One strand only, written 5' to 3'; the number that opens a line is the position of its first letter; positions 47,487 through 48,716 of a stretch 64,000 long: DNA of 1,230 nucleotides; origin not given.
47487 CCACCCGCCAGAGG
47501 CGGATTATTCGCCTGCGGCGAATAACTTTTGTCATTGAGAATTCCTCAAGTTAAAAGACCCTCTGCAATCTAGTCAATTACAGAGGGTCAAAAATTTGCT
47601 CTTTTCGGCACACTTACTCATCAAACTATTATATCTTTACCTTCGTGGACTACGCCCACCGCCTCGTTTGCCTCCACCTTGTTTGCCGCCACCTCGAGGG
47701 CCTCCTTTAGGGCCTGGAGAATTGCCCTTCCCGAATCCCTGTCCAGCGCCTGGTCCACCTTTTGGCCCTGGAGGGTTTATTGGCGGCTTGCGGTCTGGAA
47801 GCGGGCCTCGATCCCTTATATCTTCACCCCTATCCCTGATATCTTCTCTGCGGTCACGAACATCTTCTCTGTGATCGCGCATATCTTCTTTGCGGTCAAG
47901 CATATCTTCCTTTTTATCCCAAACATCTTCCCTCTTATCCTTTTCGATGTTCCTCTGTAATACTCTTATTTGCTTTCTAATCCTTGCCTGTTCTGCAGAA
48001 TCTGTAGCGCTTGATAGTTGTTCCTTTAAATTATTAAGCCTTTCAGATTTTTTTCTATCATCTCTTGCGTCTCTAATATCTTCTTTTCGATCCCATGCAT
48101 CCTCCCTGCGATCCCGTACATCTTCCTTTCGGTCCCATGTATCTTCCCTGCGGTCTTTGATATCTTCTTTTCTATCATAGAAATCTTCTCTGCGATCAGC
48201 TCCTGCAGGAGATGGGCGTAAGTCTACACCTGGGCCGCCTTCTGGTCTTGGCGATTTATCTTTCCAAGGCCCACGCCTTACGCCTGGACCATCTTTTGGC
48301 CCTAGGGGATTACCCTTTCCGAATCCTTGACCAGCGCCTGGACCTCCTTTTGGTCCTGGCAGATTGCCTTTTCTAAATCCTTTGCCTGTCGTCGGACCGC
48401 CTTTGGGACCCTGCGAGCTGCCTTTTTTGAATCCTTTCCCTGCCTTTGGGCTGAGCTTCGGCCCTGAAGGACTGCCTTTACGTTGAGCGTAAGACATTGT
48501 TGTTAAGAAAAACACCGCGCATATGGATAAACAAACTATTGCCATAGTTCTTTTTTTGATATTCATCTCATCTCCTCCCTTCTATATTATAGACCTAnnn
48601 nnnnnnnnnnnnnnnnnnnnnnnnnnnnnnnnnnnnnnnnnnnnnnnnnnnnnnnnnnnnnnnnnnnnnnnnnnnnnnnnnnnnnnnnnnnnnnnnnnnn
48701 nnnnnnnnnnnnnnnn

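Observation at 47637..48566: Secreted 309-aa protein with mirror-symmetric low-complexity architecture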

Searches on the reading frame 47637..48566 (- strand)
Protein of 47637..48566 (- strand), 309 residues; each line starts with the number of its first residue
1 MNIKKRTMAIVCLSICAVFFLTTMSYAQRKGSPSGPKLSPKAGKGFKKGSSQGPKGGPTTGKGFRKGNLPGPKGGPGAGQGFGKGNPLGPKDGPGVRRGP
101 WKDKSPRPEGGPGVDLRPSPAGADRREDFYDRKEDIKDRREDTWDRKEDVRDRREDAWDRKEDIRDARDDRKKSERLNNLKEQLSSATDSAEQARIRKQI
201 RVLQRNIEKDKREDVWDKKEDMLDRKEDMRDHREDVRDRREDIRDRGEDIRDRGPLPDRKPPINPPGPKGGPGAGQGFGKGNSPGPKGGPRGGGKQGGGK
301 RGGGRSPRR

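Call 3: search_protein_families(library=pfam, proteins=[window:47640-48566:-], max_evalue=10)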
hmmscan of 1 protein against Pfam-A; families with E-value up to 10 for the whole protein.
window:47640-48566:- (309 aa): 2 families
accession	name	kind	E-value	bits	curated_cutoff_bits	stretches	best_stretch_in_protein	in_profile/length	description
PF14282.11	FlxA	-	0.24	12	26.3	1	174-238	30-97/101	FlxA-like protein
PF12732.12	YtxH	-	6.7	7.7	37.5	0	136-191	37-66/71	YtxH-like protein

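Call 4: search_protein_families(library=ncbifam, proteins=[window:47640-48566:-], max_evalue=10)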
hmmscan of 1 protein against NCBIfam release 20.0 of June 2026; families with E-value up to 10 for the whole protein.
window:47640-48566:- (309 aa): 4 families
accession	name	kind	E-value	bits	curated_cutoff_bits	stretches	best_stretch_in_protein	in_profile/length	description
NF045487.1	ASRP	equivalog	0.066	11.8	300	1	126-252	340-467/593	archaea-specific SMC-related protein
NF002572.0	PRK02224.1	equivalog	0.51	8.5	1087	1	131-243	606-710/888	DNA double-strand break repair ATPase Rad50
NF041035.1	Rad50_Halo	equivalog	2.1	6.6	1000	1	125-248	528-644/883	DNA double-strand break repair ATPase Rad50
TIGR02168.1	SMC_prok_B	equivalog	5.1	4.6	567.35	1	133-244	797-906/1181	chromosome segregation protein SMC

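Call 6: find_homologous_proteins(query=window:47640-48566:-, max_evalue=0.001)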
Query window:47640-48566:- (309 aa): 103 proteins with E <= 0.001 among 8000 candidates.
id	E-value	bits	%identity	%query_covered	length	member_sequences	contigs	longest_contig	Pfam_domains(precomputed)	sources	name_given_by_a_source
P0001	1.5e-23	102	50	21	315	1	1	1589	PF13405.13,PF13202.13,PF00036.39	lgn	-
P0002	5.3e-22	97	54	39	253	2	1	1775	PF13405.13,PF13202.13,PF00036.39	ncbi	-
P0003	6.7e-20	90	51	25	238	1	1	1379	PF13405.13,PF13202.13,PF00036.39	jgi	jgi:lipopolysaccharide export system protein LptC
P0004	4.4e-18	84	41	60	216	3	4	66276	-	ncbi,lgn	ncbi:MAG: hypothetical protein AMXMBFR7_17780 [Planctomycetota bacterium]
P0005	1.4e-17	82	45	51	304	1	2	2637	-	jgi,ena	-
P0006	1.7e-17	82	45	28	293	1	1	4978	-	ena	-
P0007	2.0e-17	82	32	77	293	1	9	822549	-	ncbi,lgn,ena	-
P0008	2.7e-17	81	70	6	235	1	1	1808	-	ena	-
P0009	5.3e-17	81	49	28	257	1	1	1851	-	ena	-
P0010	8.6e-17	80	49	33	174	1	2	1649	-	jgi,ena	jgi:hypothetical protein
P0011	2.6e-16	78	51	11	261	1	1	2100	PF13202.13,PF00036.39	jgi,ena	-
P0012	1.1e-15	76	41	42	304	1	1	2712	-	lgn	-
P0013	7.7e-15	73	44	52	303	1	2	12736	-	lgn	-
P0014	9.0e-15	73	76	9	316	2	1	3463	-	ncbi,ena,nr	ncbi:MAG: hypothetical protein KKC84_03435 [Candidatus Omnitrophica bacterium]|nr:hypothetical prote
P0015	1.6e-14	72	46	13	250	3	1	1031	-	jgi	jgi:hypothetical protein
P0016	3.2e-14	71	71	13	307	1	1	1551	-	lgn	-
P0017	4.2e-14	71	57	10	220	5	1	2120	-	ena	-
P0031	8.8e-11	60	28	79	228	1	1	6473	-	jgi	jgi:hypothetical protein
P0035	6.1e-10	57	77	4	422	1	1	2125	-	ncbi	-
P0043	1.4e-8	53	47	12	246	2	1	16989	-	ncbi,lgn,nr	ncbi:MAG: hypothetical protein Q7S13_04685 [Candidatus Omnitrophota bacterium]|nr:hypothetical prote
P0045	2.0e-8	52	28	54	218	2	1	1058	-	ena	-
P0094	2.3e-4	39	27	77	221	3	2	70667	-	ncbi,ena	ncbi:MAG: hypothetical protein AABZ39_08220 [Spirochaetota bacterium]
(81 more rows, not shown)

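Call 11: find_encoding_contigs(protein=window:47637-48566:-, flank=3000, max_places=4)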
Protein window:47637-48566:- (309 aa): no gene with exactly this product is on record in the collection.

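Call 17: find_encoding_contigs(protein=P0007, flank=6000, max_places=2)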
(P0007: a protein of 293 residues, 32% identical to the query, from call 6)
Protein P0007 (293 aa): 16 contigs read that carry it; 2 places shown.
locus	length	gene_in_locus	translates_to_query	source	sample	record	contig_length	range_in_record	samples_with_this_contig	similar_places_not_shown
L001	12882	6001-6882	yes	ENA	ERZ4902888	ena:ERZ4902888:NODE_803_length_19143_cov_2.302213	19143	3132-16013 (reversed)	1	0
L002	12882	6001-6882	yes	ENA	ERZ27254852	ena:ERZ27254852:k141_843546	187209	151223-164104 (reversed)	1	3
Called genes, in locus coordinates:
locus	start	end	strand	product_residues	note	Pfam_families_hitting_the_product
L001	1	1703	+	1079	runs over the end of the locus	PF25596:CPSase_L_D1, PF02222:ATP-grasp, PF02786:CPSase_L_D2, PF07478:Dala_Dala_lig_C, PF02787:CPSase_L_D3, PF25596:CPSase_L_D1, PF02786:CPSase_L_D2, PF15632:ATPgrasp_Ter, +5 more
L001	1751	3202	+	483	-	PF13522:GATase_6 (weak), PF13537:GATase_7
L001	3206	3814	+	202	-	-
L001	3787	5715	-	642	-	PF02310:B12-binding (weak), PF04055:Radical_SAM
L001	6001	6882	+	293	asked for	-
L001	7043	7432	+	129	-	PF00436:SSB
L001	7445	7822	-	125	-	PF00072:Response_reg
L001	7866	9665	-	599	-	PF00672:HAMP, PF00989:PAS, PF08448:PAS_4, PF13426:PAS_9, PF08447:PAS_3, PF00512:HisKA (weak), PF02518:HATPase_c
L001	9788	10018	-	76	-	-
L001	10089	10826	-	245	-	PF11638:DnaA_N, PF00308:Bac_DnaA, PF01797:Y1_Tnp (weak)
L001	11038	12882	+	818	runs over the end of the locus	PF17957:Big_7 (weak)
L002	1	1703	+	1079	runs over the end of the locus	PF25596:CPSase_L_D1, PF02222:ATP-grasp, PF02786:CPSase_L_D2, PF07478:Dala_Dala_lig_C, PF02787:CPSase_L_D3, PF25596:CPSase_L_D1, PF02786:CPSase_L_D2, PF15632:ATPgrasp_Ter, +5 more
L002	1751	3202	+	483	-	PF13522:GATase_6 (weak), PF13537:GATase_7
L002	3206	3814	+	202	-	-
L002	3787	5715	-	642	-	PF02310:B12-binding (weak), PF04055:Radical_SAM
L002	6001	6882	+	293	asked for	-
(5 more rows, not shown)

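Call 18: find_encoding_contigs(protein=P0013, flank=6000, max_places=2)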
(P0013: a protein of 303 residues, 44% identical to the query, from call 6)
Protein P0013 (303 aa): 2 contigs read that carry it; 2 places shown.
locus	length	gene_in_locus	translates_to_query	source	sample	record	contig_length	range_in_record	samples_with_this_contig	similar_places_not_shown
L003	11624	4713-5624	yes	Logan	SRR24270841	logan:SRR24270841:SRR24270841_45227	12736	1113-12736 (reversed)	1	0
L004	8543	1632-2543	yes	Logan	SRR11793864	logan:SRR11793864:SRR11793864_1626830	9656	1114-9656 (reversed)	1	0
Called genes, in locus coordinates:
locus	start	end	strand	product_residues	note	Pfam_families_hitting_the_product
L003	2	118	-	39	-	?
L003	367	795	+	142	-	PF01980:TrmO_N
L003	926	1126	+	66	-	-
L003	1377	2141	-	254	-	PF00290:Trp_syntA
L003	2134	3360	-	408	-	PF00291:PALP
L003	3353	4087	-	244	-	PF00392:GntR, PF07702:UTRA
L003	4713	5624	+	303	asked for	-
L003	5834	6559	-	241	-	-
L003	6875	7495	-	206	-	PF02593:DUF166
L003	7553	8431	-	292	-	PF03631:Virul_fac_BrkB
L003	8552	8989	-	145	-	PF20475:DUF6717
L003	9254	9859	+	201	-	PF05708:Peptidase_C92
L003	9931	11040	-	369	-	PF22113:Mtrc-MtrF_II-IV_dom (faint), PF09699:Paired_CXXCH_1 (weak)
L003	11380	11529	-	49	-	-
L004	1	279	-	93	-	?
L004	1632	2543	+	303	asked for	-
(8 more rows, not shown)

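Call 19: find_encoding_contigs(protein=P0004, flank=6000, max_places=2)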
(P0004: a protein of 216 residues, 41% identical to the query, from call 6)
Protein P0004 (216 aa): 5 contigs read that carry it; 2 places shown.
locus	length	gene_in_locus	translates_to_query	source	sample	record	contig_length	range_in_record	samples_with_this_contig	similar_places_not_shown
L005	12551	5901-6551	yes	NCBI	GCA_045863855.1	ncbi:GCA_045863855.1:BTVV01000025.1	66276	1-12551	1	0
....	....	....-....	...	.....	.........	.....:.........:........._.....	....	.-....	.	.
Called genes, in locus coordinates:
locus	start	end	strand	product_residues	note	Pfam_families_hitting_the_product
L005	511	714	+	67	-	PF13560:HTH_31, PF12844:HTH_19, PF01381:HTH_3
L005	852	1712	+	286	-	-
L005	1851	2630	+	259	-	PF00565:SNase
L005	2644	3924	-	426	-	PF01946:Thi4 (weak), PF00890:FAD_binding_2 (weak), PF01134:GIDA (faint), PF01266:DAO (faint), PF01494:FAD_binding_3 (faint), PF03486:HI0933_like (faint), PF07992:Pyr_redox_2 (faint), PF12831:FAD_oxidored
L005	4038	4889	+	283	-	PF12833:HTH_18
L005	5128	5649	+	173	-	-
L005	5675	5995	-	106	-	-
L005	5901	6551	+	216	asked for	-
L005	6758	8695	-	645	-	PF16314:DUF4954, PF25087:GMPPB_C (weak)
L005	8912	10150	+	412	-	PF00480:ROK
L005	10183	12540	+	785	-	-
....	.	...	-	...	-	?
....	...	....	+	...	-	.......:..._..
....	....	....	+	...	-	-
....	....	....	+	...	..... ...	-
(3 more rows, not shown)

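Call 20: predict_structure(alignment_id=A1)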
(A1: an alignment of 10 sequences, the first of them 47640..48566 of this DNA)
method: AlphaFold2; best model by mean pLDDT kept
length: 309 residues; sequences in the alignment: 10
mean_pLDDT: 69.6   pTM: 0.42
mean pLDDT of the five models: 69.6, 67.5, 67.5, 67.0, 66.4
residues with pLDDT >= 90: 124; 70-90: 32; 50-70: 31; < 50: 122
segments of 3 or more residues with pLDDT < 50: 32-71, 73-93, 95-105, 110-114, 266-283, 285-309
pLDDT, mean of each block of 10 residues (from residue 1): 81 92 70 45 43 40 44 43 41 44 48 54 81 94 96 96 96 98 98 98 97 96 96 95 86 62 50 43 44 44 44
secondary structure, 60 per line:
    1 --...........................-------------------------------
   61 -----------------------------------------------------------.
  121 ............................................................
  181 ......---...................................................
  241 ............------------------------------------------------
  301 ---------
elements in order: H3-29 H120-186 H190-252

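Call 22: fold_search(model_id=the predicted structure, library=pdb)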
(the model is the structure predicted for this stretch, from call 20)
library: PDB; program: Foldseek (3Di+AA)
matches with E <= 10: 75; with E <= 0.001: 0
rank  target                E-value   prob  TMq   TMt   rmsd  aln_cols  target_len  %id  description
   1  6z01_A                6.5e-01  0.99  0.13  0.08   0.7        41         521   29  DNA Topoisomerase (released 2021-11-17)
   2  6z03_A                1.1e+00  0.97  0.13  0.08   0.7        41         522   29  DNA Topoisomerase (released 2021-11-17)
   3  9fso_W                2.4e+00  0.89  0.13  0.16   0.6        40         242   22  Human RNA Polymerase III Class III Open Pre-initiation Complex 1 (OC1) (released 2025-01-15)
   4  5jbr_B                2.6e+00  0.82  0.15  0.31   1.2        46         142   13  Crystal structure of uncharacterized protein Bcav_2135 from Beutenbergia cavernae (released 2016-04-20)
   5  8jpb_R                2.6e+00  0.75  0.11  0.11   1.2        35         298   20  cryo-EM structure of NTSR1-GRK2-Galpha(q) complexes 1 (released 2023-08-09)
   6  7ung_j                2.8e+00  0.08  0.16  0.19  49.8       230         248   17  48-nm repeat of the human respiratory doublet microtubule (released 2022-10-05)
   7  5j0k_A                3.1e+00  0.66  0.15  0.59   1.7        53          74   24  De novo design of protein homo-oligomers with modular hydrogen bond network-mediated specificity (released 2016-05-25)
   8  8snb_2B               3.1e+00  0.06  0.14  0.17  51.0       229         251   14  atomic model of sea urchin sperm doublet microtubule (48-nm periodicity) (released 2023-06-28)
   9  8iue_4                3.6e+00  0.82  0.12  0.10   0.5        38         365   24  RNA polymerase III pre-initiation complex melting complex 1 (released 2023-05-24)
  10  6tt7_H                3.6e+00  0.72  0.12  0.27   0.7        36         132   22  Ovine ATP synthase 1a state (released 2020-09-23)
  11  6so5_C                3.6e+00  0.69  0.15  0.32   1.3        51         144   18  Homo sapiens WRB/CAML heterotetramer in complex with a TRC40 dimer (released 2020-09-09)
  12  4b6x_B                3.6e+00  0.66  0.15  0.71   1.2        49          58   24  Crystal structure of in planta processed AvrRps4 (released 2012-09-19)
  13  1sg2_C                3.8e+00  0.72  0.15  0.31   1.1        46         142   11  Crystal structure of the periplasmic chaperone Skp (released 2004-09-14)
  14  6nz3_B                3.8e+00  0.47  0.24  0.67   2.8        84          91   13  Crystal structure of computationally designed protein XAA_GGHN (released 2020-04-22)
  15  2ymb_C                4.1e+00  0.72  0.13  0.17   0.7        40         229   20  Structures of MITD1 (released 2012-10-24)
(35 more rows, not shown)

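Call 23: search_protein_families(library=pfam, proteins=[P0005, P0012, P0016, P0008, P0017, P0045, P0094, P0031, P0043, P0035], max_evalue=1)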
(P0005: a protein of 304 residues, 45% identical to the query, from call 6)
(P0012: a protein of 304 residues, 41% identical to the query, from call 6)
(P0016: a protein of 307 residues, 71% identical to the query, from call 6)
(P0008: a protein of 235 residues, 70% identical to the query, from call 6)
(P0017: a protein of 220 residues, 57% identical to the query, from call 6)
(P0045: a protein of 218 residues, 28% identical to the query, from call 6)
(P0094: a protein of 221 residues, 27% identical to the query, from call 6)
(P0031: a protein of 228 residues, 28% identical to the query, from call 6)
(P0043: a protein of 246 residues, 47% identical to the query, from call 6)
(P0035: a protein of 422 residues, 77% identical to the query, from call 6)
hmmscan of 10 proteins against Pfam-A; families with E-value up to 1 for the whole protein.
P0005 (304 aa): 4 families
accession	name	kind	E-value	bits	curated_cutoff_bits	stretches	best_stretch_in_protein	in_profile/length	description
PF03961.19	FapA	-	0.25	11.4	31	1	22-125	130-232/272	Flagellar Assembly Protein A beta solenoid domain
PF00233.25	PDEase_I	-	0.46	10.6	24.8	1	43-102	80-137/238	3'5'-cyclic nucleotide phosphodiesterase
PF24704.1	DUF7667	-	0.89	10.2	27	0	33-50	58-75/76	Family of unknown function (DUF7667)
PF09581.16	Spore_III_AF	-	0.91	10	28.3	1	3-82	24-103/185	Stage III sporulation protein AF (Spore_III_AF)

P0012 (304 aa): 4 families
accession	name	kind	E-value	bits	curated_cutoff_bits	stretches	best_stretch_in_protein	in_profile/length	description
PF12732.12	YtxH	-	0.017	16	37.5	1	168-222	27-70/71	YtxH-like protein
PF14863.12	Alkyl_sulf_dimr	-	0.13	13.1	26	1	63-118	60-115/139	Alkyl sulfatase dimerisation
PF25762.1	HAUS1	-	0.67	10.1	40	0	45-132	117-191/236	HAUS augmin-like complex subunit 1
PF06009.19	Laminin_II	-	0.84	10.1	33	1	43-133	18-105/138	Laminin Domain II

P0016 (307 aa): 6 families
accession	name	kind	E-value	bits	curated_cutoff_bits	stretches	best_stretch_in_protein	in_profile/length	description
PF03961.19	FapA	-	0.00071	19.7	31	1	33-134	132-232/272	Flagellar Assembly Protein A beta solenoid domain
PF02151.25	UVR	-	0.0036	17.5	21.5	1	72-100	3-31/36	UvrB/uvrC motif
PF06785.16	UPF0242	-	0.0083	16.6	33.5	0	175-263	91-175/194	Uncharacterised protein family (UPF0242) N-terminus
PF13655.11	RVT_N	-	0.048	14.4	28.1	1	69-100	9-40/83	N-terminal domain of reverse transcriptase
PF16810.10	RXLR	-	0.061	14.2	26.9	1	1-93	1-78/141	RXLR phytopathogen effector protein, Avirulence activity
PF16809.10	NleF_casp_inhib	-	0.17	12.4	24.1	0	186-214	33-61/145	NleF caspase inhibitor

P0008 (235 aa): 2 families
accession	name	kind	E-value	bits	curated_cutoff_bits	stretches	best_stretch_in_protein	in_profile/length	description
PF09440.15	eIF3_N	-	0.27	12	26.8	0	95-133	56-94/133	eIF3 subunit 6 N terminal domain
PF08690.15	GET2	-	0.95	9.5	25.5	0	84-129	15-63/309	GET complex subunit GET2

P0017 (220 aa): 1 family
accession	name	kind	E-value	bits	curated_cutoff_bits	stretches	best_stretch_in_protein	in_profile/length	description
PF10168.15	Nup88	-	0.53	8.5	24.4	1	89-136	562-605/702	Nuclear pore component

P0045 (218 aa): 8 families
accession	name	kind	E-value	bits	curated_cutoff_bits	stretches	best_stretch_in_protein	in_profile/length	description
PF06785.16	UPF0242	-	0.011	16.2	33.5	1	65-176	76-182/194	Uncharacterised protein family (UPF0242) N-terminus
PF09280.16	XPC-binding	-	0.047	13.8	26.4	1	80-114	8-42/57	XPC-binding domain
PF07956.16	DUF1690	-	0.097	13.5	29.7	1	79-170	11-102/139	Protein of Unknown function (DUF1690)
PF03378.21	CAS_CSE1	-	0.12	11.4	25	1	14-105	333-426/435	CAS/CSE protein, C-terminus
PF07926.17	TPR_MLP1_2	-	0.23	11.9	36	1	107-177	55-125/129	TPR/MLP1/MLP2-like protein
PF05140.19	ResB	-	0.25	10.5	24.6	1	81-137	78-136/486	ResB-like family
PF20648.2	DUF6809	-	0.34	12.2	27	1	91-130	21-60/85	Family of unknown function (DUF6809)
PF10186.14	ATG14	-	0.34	10.4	33.2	1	84-183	27-124/347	Vacuolar sorting 38 and autophagy-related subunit 14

P0094 (221 aa): 2 families
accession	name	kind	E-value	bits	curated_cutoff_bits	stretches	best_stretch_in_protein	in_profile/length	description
PF18967.5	PycTM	-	0.1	13.5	27.2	1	5-59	19-76/107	Pycsar effector protein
PF05735.19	TSP_C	-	0.32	11.2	25.6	1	53-114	72-132/198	Thrombospondin C-terminal region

P0031 (228 aa): 3 families
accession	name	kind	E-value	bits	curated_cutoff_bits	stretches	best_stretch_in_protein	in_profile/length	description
PF12732.12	YtxH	-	0.00085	20.2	37.5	1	142-189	27-62/71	YtxH-like protein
PF00621.25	RhoGEF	-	0.04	14.5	27.6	1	50-125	33-116/180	RhoGEF domain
PF05597.16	Phasin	-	0.34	11.4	28.8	1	138-170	59-91/126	Poly(hydroxyalcanoate) granule associated protein (phasin)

P0043 (246 aa): 1 family
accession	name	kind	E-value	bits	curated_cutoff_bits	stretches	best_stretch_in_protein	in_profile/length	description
PF04255.20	DUF433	-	0.047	14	23.6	0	65-83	34-52/56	Protein of unknown function (DUF433)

P0035 (422 aa): 1 family
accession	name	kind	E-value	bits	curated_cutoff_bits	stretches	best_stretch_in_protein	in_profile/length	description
PF02389.20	Cornifin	-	0.25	12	34.8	1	45-100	42-113/135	Cornifin (SPRR) family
